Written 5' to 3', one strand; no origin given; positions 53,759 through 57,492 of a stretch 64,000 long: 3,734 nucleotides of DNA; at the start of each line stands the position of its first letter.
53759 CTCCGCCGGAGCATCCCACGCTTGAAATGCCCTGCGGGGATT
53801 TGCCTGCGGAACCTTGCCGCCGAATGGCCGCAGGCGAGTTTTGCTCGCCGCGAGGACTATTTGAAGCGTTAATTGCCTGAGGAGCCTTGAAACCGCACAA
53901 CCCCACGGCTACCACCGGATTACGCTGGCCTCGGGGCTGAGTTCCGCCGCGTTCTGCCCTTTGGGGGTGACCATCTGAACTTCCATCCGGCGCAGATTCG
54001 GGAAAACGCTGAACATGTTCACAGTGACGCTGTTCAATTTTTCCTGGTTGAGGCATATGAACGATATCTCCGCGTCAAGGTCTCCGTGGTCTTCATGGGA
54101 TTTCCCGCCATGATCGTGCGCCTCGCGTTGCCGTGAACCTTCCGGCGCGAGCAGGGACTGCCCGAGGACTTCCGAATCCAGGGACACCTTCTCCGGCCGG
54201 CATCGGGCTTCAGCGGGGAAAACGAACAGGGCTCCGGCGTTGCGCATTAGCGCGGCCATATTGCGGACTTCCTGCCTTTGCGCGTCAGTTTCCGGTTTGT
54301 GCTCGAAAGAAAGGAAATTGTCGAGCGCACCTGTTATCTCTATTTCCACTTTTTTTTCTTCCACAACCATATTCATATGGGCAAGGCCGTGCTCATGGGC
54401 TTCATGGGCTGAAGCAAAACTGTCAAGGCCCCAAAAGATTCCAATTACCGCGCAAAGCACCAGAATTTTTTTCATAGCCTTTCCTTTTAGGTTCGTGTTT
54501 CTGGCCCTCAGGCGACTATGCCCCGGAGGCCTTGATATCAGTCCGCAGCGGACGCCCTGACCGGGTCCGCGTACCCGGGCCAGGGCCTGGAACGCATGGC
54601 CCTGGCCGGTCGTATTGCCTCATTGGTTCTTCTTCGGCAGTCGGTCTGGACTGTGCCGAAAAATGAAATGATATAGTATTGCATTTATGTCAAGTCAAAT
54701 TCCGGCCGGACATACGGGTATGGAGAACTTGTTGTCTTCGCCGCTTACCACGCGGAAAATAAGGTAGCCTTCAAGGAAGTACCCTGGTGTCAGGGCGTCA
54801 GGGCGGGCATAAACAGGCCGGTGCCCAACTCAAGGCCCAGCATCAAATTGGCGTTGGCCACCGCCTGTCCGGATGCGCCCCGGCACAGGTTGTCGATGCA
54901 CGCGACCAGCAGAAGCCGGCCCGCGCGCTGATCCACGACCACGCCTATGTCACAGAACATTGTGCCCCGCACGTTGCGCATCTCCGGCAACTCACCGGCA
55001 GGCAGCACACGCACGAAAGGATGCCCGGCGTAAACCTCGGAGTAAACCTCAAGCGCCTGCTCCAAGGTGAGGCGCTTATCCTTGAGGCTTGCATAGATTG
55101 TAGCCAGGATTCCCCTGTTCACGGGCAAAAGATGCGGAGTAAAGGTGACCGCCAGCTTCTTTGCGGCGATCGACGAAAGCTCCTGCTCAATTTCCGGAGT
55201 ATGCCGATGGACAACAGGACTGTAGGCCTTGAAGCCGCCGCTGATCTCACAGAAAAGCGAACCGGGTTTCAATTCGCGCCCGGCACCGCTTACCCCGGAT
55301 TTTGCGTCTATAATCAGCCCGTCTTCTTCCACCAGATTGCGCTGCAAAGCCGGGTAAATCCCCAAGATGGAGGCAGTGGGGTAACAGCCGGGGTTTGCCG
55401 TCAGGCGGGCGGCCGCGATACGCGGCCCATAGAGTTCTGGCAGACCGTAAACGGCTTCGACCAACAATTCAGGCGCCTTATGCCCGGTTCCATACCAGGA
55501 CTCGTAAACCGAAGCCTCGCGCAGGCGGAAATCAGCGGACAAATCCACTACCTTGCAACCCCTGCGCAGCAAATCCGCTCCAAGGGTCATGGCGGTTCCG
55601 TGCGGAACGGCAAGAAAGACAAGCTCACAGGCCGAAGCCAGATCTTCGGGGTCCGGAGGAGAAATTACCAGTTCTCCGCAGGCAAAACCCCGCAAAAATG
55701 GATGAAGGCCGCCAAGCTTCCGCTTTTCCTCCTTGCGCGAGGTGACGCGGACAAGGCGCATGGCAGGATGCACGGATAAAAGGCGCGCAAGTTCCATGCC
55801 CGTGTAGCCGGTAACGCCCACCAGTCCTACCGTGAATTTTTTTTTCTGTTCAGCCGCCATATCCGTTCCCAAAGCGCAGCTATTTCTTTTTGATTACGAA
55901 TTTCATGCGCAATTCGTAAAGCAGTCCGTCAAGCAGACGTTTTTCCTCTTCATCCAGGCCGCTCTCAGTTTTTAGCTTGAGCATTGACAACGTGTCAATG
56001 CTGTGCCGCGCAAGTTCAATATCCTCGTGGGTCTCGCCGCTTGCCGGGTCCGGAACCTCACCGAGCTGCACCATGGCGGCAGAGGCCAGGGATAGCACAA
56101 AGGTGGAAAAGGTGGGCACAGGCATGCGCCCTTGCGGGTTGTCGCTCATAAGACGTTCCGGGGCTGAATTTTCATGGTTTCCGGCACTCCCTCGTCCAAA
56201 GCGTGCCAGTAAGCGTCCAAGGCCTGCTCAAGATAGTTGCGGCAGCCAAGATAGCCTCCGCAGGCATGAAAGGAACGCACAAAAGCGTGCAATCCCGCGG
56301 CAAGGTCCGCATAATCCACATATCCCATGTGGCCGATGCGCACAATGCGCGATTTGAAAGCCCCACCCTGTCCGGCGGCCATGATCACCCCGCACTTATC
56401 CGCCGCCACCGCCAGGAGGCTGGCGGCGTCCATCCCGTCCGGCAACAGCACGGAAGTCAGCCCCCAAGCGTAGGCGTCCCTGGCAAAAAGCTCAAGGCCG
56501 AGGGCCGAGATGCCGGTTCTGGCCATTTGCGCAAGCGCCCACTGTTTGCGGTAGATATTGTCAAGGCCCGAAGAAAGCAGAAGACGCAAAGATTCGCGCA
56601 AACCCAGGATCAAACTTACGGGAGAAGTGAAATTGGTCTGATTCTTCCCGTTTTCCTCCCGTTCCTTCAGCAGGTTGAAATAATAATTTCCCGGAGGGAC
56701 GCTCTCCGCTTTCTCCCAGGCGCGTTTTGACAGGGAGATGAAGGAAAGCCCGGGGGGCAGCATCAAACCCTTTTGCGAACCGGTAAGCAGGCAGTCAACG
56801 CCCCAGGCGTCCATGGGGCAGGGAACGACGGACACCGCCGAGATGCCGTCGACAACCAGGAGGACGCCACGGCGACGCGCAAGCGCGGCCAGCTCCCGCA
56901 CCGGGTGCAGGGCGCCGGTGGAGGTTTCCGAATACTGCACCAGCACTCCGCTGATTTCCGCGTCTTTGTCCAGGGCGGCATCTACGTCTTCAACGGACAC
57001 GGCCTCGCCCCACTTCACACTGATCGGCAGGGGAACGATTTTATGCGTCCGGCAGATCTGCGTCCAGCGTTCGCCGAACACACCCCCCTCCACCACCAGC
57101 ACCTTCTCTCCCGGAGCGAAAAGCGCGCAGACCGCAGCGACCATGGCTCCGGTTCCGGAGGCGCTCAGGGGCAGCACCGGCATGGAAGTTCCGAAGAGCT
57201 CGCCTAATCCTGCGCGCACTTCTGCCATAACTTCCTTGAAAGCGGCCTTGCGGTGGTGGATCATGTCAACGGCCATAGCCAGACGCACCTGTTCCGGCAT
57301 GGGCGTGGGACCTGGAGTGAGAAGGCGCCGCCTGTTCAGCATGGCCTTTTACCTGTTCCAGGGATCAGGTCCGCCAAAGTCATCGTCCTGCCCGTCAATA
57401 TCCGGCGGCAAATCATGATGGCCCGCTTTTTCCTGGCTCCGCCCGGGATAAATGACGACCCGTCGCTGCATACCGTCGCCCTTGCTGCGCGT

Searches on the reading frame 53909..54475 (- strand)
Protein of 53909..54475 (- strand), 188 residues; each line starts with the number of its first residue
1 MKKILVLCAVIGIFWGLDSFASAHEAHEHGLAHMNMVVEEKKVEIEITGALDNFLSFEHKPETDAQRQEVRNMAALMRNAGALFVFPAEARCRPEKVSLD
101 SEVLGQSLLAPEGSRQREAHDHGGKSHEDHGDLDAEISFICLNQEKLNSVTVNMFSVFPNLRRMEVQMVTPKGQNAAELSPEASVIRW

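Call 47: search_protein_families(library=pfam, proteins=[window:53909-54475:-], max_evalue=0.00001)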
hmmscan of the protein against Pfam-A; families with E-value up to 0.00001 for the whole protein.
window:53909-54475:- (188 aa): 1 family
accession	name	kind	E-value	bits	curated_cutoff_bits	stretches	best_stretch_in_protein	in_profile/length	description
PF10986.14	ZrgA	-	3e-46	157.8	27.4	1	26-188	1-161/161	ZrgA family zinc uptake protein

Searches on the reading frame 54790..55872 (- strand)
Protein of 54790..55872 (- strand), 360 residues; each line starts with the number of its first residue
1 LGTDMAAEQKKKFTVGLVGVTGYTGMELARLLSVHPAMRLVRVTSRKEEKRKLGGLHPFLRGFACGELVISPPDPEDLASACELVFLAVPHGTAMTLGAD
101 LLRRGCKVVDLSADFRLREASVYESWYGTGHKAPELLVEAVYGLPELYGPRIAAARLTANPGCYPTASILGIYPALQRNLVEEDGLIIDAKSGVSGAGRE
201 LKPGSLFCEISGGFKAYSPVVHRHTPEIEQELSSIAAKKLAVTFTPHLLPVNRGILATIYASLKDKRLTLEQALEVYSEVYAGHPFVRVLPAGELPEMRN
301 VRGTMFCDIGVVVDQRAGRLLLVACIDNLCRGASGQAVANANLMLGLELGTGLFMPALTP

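Call 47: search_protein_families(library=pfam, proteins=[window:54790-55872:-], max_evalue=0.00001)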
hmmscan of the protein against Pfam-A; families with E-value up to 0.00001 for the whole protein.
window:54790-55872:- (360 aa): 3 families
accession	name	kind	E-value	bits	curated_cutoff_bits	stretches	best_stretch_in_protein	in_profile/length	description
PF22698.1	Semialdhyde_dhC_1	-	2.3e-61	206.9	27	1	163-328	1-165/165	Semialdehyde dehydrogenase, dimerisation domain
PF02774.23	Semialdhyde_dhC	-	2.1e-26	93.6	26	1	174-330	3-183/184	Semialdehyde dehydrogenase, dimerisation domain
PF01118.30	Semialdhyde_dh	-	5.3e-26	91.8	26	1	14-153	1-119/121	Semialdehyde dehydrogenase, NAD binding domain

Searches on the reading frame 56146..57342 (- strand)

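Call 47: search_protein_families(library=pfam, proteins=[window:56146-57342:-], max_evalue=0.00001)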
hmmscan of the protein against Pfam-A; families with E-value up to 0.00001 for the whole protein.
window:56146-57342:- (398 aa): 1 family
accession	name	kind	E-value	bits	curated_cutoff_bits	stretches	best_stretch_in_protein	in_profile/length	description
PF00266.25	Aminotran_5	-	4.3e-27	95.5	21.5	1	24-328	30-342/371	Aminotransferase class-V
